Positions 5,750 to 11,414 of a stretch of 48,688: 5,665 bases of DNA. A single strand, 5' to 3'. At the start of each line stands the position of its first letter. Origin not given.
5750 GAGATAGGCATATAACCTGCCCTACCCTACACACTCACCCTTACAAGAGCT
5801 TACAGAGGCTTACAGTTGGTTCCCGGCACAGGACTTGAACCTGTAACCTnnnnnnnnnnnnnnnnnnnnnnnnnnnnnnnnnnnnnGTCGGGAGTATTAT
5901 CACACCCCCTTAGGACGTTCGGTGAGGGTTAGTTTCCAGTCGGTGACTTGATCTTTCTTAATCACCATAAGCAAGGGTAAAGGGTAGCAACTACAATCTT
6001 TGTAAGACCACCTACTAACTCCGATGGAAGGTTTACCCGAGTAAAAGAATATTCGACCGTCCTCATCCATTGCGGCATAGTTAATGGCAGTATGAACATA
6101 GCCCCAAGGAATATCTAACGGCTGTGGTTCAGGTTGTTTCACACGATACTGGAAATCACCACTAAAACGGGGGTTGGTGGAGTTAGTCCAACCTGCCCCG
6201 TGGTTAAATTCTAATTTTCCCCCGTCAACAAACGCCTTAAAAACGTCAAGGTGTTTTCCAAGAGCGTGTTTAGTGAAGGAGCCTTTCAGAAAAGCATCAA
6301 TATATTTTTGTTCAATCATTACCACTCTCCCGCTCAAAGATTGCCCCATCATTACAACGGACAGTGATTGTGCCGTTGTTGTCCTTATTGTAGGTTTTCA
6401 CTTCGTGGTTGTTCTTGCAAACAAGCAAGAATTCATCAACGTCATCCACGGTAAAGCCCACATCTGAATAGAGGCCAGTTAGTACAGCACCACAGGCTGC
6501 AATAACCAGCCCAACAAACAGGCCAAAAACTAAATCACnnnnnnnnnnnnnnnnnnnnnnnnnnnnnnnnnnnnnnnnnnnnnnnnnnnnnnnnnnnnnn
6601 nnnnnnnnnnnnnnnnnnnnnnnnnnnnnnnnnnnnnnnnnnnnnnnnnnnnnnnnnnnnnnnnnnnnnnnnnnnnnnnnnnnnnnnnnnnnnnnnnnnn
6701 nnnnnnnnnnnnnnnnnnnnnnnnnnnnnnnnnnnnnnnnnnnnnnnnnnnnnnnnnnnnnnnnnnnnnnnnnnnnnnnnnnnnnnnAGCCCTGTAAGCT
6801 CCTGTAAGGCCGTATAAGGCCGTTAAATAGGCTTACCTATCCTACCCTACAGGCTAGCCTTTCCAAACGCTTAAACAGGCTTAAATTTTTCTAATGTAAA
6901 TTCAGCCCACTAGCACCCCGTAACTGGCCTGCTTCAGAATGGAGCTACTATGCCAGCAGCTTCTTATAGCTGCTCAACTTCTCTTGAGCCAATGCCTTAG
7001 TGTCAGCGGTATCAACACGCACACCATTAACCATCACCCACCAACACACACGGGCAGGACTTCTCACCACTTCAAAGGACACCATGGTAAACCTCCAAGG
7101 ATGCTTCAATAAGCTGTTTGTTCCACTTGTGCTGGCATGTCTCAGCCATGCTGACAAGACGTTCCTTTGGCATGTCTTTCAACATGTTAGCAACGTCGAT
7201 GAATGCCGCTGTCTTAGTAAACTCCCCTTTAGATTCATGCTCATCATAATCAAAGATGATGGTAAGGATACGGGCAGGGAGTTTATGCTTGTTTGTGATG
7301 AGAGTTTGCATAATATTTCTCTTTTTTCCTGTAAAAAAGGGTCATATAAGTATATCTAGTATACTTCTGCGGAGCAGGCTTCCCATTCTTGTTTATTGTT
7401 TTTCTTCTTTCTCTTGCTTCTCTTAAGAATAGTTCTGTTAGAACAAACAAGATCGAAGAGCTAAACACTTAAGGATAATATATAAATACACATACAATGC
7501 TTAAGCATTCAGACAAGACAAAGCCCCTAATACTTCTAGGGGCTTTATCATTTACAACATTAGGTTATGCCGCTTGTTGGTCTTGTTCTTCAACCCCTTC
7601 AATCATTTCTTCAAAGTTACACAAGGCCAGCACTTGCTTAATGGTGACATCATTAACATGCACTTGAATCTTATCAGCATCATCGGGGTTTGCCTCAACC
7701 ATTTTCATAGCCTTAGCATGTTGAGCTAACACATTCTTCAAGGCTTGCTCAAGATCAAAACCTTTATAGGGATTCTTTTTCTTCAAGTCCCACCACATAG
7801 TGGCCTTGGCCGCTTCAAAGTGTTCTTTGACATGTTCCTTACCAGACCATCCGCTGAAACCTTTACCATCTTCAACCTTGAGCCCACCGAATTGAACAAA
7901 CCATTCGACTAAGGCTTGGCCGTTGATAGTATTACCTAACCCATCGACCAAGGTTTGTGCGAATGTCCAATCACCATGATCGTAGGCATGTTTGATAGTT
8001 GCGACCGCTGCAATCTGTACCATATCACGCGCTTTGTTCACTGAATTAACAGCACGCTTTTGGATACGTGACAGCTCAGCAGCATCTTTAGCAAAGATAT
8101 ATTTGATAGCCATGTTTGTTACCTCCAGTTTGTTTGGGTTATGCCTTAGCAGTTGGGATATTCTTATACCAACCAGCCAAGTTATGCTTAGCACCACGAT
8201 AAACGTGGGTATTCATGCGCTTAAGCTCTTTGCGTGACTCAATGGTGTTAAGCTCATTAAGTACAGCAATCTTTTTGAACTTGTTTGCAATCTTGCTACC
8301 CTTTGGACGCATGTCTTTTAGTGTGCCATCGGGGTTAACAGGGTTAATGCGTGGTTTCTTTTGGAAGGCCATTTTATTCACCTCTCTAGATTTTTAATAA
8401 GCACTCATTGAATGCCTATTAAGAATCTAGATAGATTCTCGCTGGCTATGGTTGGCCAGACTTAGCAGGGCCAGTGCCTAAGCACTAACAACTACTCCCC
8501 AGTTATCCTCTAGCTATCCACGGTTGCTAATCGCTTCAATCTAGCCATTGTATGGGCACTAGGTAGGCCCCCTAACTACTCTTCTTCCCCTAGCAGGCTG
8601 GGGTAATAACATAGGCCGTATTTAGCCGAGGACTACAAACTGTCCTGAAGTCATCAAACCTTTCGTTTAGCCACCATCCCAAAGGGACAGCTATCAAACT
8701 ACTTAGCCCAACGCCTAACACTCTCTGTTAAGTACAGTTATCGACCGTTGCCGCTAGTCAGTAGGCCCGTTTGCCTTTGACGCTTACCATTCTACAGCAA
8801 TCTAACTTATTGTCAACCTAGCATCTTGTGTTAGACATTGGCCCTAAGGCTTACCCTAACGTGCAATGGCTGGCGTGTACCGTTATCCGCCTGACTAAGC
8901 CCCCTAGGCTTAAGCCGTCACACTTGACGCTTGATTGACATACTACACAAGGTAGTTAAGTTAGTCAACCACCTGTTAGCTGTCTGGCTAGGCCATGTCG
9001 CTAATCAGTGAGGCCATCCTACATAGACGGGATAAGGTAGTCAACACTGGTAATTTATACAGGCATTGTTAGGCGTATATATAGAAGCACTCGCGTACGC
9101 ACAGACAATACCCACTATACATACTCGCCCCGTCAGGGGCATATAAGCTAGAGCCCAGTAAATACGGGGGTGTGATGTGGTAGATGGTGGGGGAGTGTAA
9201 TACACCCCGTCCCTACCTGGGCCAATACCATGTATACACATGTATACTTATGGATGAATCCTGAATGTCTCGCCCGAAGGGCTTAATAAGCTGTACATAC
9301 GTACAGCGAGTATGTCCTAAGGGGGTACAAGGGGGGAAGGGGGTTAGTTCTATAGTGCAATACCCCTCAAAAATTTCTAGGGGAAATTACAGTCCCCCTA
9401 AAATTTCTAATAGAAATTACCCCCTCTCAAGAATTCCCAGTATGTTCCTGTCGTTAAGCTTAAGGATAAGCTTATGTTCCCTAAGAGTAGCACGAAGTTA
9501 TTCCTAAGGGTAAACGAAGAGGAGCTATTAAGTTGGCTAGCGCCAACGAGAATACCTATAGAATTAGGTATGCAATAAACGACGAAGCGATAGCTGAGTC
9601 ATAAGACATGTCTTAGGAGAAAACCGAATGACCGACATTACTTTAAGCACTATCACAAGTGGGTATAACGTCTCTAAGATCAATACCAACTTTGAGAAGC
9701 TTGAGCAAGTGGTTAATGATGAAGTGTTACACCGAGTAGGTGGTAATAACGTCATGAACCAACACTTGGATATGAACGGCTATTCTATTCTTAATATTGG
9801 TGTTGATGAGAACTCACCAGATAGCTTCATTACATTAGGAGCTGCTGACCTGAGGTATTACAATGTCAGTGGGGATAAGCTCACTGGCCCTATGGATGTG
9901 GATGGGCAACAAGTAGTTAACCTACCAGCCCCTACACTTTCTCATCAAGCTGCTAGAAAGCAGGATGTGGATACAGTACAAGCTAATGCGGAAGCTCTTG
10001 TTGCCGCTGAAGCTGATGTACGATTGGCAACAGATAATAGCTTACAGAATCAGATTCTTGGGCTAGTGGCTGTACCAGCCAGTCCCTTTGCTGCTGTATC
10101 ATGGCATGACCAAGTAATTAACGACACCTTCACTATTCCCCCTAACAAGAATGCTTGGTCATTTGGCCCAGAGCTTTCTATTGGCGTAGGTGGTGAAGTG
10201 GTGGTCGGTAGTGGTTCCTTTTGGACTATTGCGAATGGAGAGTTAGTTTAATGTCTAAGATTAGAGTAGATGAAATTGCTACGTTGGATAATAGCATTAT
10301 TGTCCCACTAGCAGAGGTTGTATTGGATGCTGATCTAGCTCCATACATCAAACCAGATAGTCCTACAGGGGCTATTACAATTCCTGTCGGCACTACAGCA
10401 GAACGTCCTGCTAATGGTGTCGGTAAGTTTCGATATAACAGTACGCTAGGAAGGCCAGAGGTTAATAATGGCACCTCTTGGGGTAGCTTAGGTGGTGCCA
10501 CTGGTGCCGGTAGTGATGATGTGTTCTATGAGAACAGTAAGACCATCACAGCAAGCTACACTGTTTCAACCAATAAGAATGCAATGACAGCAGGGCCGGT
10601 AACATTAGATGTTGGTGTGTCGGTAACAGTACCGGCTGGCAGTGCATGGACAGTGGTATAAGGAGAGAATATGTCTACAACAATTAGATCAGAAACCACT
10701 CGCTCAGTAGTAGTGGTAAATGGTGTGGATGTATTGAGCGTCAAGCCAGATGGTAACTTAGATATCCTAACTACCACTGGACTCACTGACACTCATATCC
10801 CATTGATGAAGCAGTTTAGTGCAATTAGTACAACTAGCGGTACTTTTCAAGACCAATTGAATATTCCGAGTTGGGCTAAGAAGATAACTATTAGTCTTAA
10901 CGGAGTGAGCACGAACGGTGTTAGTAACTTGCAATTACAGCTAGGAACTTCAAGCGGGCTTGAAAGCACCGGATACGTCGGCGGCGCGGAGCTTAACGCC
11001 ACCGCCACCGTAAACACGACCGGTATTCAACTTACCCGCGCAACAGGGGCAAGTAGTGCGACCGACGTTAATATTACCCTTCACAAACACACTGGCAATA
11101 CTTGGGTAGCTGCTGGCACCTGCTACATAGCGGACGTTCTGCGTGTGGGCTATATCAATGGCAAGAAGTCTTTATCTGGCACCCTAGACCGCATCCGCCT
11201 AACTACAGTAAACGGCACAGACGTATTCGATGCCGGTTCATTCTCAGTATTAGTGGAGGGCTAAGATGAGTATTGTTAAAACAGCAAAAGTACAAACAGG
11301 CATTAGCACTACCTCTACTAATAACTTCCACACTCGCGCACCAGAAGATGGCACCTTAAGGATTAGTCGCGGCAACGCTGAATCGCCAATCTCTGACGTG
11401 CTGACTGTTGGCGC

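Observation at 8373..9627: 1.25-kb ORF-free hub between the divergent arms: CTAG-rich and packed with palindromes and short direct repeats; candidate genome termini, origin and early-promoter region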

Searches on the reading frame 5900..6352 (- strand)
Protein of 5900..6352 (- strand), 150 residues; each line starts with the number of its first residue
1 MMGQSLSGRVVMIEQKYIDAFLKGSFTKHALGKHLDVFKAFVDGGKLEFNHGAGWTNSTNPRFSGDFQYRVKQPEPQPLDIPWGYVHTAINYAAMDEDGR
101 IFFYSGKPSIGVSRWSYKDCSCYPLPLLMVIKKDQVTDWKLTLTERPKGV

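Call 10: search_protein_families(library=phrogs, proteins=[window:5900-6352:-], max_evalue=0.00001)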
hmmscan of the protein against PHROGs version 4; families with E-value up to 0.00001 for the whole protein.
window:5900-6352:- (150 aa): 2 families
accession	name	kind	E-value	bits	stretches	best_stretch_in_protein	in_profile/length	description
phrog_15048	-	unknown function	1e-14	55.8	1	28-150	7-131/131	-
phrog_21375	-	unknown function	5.9e-09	37.4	0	79-148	4-76/189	-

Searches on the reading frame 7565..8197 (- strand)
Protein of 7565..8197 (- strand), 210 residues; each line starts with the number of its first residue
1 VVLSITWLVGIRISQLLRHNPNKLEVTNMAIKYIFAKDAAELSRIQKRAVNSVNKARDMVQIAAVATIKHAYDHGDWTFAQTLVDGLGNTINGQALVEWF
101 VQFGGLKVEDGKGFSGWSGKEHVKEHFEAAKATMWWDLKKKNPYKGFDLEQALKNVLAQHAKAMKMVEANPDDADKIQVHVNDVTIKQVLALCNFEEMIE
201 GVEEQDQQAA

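Call 9: search_protein_families(library=phrogs, proteins=[window:7565-8197:-], max_evalue=0.00001)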
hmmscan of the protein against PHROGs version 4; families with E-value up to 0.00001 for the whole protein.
window:7565-8197:- (210 aa): 1 family
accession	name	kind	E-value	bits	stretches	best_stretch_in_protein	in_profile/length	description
phrog_1448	-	unknown function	9.8e-41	140.5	1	26-203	9-184/190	-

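Call 72: search_protein_families(library=pfam, proteins=[window:7565-8197:-], max_evalue=0.01)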
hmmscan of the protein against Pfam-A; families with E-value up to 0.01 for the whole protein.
window:7565-8197:- (210 aa): 0 families

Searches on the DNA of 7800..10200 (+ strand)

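Call 4: search_dna_similar(query=window:8373-9627:+, collection=phages, mode=distant, max_rows=40)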
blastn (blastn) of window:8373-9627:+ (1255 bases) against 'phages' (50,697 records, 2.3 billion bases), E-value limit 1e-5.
Records with a match: 1; places in all: 1; records where one place covers at least 80% of the query: 0.
Best place of each record, by identity: 80-90% 1.
By first word of the organism name: Pseudomonas 1.
By host as written in the record: Pseudomonas aeruginosa BWKH14 1.
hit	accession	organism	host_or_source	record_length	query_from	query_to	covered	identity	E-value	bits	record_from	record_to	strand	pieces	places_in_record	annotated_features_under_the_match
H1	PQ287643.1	Pseudomonas phage HHBS14_1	Pseudomonas aeruginosa BWKH14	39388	496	544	4%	87.8%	4e-7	63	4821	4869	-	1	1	none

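Call 5: search_rna_families(source=window, start=7800, end=10200, threshold=evalue, max_evalue=1)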
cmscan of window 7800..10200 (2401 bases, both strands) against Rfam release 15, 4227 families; matches with E-value up to 1: 2.
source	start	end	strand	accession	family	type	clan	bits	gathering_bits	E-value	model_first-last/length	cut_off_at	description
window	8369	8438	-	RF03741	mir-325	Gene; miRNA;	-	23.9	89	0.12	1-98/98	no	mir-325 microRNA precursor family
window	9319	9456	-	RF02158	NPPA-AS1_3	Gene; lncRNA;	-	17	55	0.85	1-108/108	no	NPPA antisense RNA 1 conserved region 3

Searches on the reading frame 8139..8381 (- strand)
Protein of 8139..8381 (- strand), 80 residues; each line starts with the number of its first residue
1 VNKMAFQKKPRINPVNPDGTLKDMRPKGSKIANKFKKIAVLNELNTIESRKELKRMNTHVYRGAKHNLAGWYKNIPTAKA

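Call 10: search_protein_families(library=phrogs, proteins=[window:8139-8381:-], max_evalue=0.00001)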
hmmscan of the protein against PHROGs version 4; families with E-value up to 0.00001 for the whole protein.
window:8139-8381:- (80 aa): 0 families

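Call 72: search_protein_families(library=pfam, proteins=[window:8139-8372:-], max_evalue=0.01)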
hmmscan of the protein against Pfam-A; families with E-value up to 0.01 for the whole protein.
window:8139-8372:- (77 aa): 0 families

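Call 87: search_protein_families(library=phrogs, proteins=[window:8139-8372:-], max_evalue=0.01)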
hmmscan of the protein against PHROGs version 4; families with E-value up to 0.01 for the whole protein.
window:8139-8372:- (77 aa): 2 families
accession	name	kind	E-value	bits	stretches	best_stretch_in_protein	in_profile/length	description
phrog_5722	-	unknown function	0.00012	23.5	1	23-71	15-64/95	-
phrog_31631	-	unknown function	0.00085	20.1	1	4-48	22-66/68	-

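Call 94: search_solved_structures(query=window:8139-8372:-, max_evalue=5)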
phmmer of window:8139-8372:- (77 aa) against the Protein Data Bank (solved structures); distinct sequences matched with E-value up to 5: 4.
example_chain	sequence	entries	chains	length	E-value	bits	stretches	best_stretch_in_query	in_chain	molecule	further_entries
1kzx_A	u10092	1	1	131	0.27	15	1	23-62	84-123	INTESTINAL FATTY ACID-BINDING PROTEIN (T54)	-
1kzw_A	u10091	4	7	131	0.27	15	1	23-62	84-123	INTESTINAL FATTY ACID-BINDING PROTEIN (A54) | Fatty acid-binding protein, intestinal | INTESTINAL FATTY ACID BINDING PROTEIN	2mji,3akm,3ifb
6l7k_A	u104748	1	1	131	0.33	14.7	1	23-62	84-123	Fatty acid-binding protein, intestinal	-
2mo5_A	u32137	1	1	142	0.33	14.7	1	23-62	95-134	Fatty acid-binding protein, intestinal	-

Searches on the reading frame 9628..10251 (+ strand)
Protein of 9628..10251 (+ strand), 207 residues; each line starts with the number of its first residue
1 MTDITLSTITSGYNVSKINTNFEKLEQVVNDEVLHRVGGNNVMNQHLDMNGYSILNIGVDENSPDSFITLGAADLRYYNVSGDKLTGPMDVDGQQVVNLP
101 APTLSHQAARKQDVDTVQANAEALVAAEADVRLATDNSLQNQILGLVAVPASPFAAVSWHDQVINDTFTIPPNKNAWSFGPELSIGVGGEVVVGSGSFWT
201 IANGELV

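Call 9: search_protein_families(library=phrogs, proteins=[window:9628-10251:+], max_evalue=0.00001)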
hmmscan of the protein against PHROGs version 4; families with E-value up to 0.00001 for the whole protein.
window:9628-10251:+ (207 aa): 4 families
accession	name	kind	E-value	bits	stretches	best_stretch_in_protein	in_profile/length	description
phrog_18671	-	unknown function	3.5e-60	204.4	1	1-206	1-195/197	-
phrog_17587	-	tail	3.7e-12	46.5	1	4-62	3-61/641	tail fiber protein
phrog_17462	-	unknown function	4.6e-09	36.4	1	1-59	1-61/542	-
phrog_11393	-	tail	1.3e-07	31.6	1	83-188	109-202/538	tail fiber protein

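Call 12: search_dna_similar(query=window:9628-10251:+, collection=phages, mode=protein, max_rows=30)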
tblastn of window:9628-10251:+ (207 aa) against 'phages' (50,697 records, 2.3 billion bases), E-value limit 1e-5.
Records with a match: 46; places in all: 46; records where one place covers at least 80% of the query: 17.
Best place of each record, by identity: <60% 46.
By first word of the organism name: Pseudomonas 21; Vibrio 14; Klebsiella 3; phage 3; Salinivibrio 2; Citrobacter 2; Erwinia 1.
By host as written in the record: - 9; Vibrio cholerae 8; Pseudomonas aeruginosa 5; Pseudomonas syringae pv. phaseolicola Cuneo #6_18 4; Pseudomonas aeruginosa PAO1 2; Salinivibrio costicola 2; Klebsiella pneumoniae 2; Citrobacter sp. TM1552 2; and 12 more.
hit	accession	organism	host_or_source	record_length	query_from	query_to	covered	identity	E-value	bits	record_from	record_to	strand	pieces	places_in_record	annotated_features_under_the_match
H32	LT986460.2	Pseudomonas phage GP100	-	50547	1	204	99%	50.5%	2e-49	177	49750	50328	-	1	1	Phage protein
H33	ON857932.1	Pseudomonas phage vB_PaeP_FBPa8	Pseudomonas sp.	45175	1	206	100%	49.5%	3e-47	171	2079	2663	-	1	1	hypothetical protein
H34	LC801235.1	Pseudomonas phage PP21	Pseudomonas aeruginosa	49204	1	206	100%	48.5%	1e-44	164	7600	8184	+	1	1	hypothetical protein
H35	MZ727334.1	Pseudomonas phage PPAT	Pseudomonas aeruginosa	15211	1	206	100%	48.1%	2e-47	171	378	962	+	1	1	hypothetical protein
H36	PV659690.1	Pseudomonas phage vB_PaP_DMTU_1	Pseudomaonas aeruginosa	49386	1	206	100%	47.1%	6e-44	161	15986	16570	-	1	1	hypothetical protein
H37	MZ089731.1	Pseudomonas phage PSA11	wastewater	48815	1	206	100%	46.6%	3e-43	159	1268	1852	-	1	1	hypothetical protein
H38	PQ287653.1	Pseudomonas phage HHBS10_2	Pseudomonas aeruginosa BWKH10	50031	1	206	100%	46.6%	3e-43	159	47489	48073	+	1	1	hypothetical protein (x2)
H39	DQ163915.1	Pseudomonas phage PA11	-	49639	1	206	100%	46.6%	4e-43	159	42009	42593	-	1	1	record has no annotation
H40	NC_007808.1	Pseudomonas phage PA11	Pseudomonas aeruginosa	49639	1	206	100%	46.6%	4e-43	159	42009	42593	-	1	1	hypothetical protein ORF052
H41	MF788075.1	Pseudomonas phage IME180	Pseudomonas aeruginosa IME180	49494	1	206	100%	46.1%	1e-42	157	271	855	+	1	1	hypothetical protein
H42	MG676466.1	Pseudomonas phage TC6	Pseudomonas aeruginosa PA1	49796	1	206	100%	46.1%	1e-42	157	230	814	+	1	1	TC6_001: hypothetical protein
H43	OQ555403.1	Pseudomonas phage vB_PaeM_Ty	Pseudomonas aeruginosa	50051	1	206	100%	46.1%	1e-42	157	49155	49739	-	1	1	hypothetical protein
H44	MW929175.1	Pseudomonas phage K4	Pseudomonas aeruginosa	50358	1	206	100%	46.1%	1e-42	157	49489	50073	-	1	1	hypothetical protein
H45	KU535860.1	Pseudomonas phage O4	Pseudomonas aeruginosa PAO1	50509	1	206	100%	46.1%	1e-42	157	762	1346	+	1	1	hypothetical protein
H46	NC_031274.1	Pseudomonas phage O4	Pseudomonas aeruginosa PAO1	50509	1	206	100%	46.1%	1e-42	157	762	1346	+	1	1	hypothetical protein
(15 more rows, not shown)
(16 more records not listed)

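Call 26: find_related_loci(query=window:9628-10251:+, collection=viral_contigs, flank=4000)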
Query window:9628-10251:+ (207 aa) in viral_contigs; peptide patterns used: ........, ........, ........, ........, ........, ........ (x = any residue, [..] = any of these).
20 stretches matched a pattern; 1 encode a relative of the query (tblastn E <= 1e-3); 1 distinct loci.
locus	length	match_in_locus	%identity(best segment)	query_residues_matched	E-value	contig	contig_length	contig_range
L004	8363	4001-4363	44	87-206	6e-26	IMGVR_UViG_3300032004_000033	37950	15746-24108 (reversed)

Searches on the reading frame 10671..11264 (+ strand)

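Call 9: search_protein_families(library=phrogs, proteins=[window:10671-11264:+], max_evalue=0.00001)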
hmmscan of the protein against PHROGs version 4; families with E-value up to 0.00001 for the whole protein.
window:10671-11264:+ (197 aa): 0 families

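Call 72: search_protein_families(library=pfam, proteins=[window:10671-11264:+], max_evalue=0.01)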
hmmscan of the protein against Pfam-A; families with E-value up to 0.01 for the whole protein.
window:10671-11264:+ (197 aa): 1 family
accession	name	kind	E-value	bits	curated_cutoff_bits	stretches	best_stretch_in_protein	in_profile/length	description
PF20736.2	Glyco_hydro127M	-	0.0023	18.4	24.2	0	58-81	44-67/95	Beta-L-arabinofuranosidase, GH127 middle domain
